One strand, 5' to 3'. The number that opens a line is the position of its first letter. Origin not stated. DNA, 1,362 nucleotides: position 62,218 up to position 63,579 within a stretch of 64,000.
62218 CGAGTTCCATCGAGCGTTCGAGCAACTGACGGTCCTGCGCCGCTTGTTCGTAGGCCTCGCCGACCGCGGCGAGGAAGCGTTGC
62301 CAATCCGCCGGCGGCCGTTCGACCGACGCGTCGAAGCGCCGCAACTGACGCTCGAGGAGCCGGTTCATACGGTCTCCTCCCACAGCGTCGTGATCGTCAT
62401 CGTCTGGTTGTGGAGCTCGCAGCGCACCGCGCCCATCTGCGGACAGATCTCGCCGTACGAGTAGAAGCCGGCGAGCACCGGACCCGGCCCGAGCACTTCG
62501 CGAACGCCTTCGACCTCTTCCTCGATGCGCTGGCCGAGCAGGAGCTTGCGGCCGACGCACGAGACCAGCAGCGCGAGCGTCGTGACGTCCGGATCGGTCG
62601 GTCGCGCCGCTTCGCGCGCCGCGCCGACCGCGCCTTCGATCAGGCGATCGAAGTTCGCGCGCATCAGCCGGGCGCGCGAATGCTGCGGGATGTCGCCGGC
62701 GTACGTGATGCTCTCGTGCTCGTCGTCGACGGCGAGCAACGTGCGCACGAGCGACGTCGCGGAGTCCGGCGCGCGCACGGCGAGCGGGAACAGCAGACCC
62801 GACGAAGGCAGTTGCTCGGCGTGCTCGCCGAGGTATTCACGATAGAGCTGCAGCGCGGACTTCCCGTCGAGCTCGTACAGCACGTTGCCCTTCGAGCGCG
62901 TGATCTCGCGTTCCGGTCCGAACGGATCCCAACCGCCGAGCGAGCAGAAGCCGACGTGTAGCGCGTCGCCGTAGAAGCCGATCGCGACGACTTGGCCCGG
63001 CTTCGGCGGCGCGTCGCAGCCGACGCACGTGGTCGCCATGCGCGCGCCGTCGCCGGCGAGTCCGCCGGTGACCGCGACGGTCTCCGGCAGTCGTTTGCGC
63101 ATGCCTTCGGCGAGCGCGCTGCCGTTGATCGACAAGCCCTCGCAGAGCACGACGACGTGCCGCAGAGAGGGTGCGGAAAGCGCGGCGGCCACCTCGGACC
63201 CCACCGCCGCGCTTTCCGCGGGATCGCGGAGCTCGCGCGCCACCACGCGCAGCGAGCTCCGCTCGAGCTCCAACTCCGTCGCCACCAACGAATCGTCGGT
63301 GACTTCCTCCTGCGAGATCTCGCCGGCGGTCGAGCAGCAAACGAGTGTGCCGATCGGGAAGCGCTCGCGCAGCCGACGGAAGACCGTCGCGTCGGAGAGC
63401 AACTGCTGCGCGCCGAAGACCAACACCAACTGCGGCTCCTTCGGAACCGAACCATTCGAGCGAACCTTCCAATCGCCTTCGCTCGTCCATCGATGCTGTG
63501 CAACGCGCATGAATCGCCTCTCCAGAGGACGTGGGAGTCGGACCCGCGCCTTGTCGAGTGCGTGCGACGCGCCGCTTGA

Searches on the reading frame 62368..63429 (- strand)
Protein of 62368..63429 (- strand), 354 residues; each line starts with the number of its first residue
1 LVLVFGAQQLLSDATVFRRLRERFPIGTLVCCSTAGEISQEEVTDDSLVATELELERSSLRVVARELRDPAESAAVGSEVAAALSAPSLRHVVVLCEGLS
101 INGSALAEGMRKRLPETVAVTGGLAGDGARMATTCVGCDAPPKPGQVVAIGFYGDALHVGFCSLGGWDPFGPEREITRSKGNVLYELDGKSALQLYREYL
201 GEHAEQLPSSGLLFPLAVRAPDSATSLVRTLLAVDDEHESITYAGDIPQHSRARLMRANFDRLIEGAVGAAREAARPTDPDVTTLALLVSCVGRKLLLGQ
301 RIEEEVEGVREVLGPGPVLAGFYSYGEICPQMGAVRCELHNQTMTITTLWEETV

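Call 78: search_protein_families(library=pfam, proteins=[window:62368-63429:-], max_evalue=5)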
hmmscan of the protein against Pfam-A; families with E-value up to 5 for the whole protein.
window:62368-63429:- (354 aa): 2 families
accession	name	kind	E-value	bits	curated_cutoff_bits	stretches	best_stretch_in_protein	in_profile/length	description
PF08495.15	FIST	-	9.4e-44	150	23.2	1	2-190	3-189/189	FIST N domain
PF10442.14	FIST_C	-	2.2e-37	128.5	28.5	1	192-330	1-131/131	FIST C domain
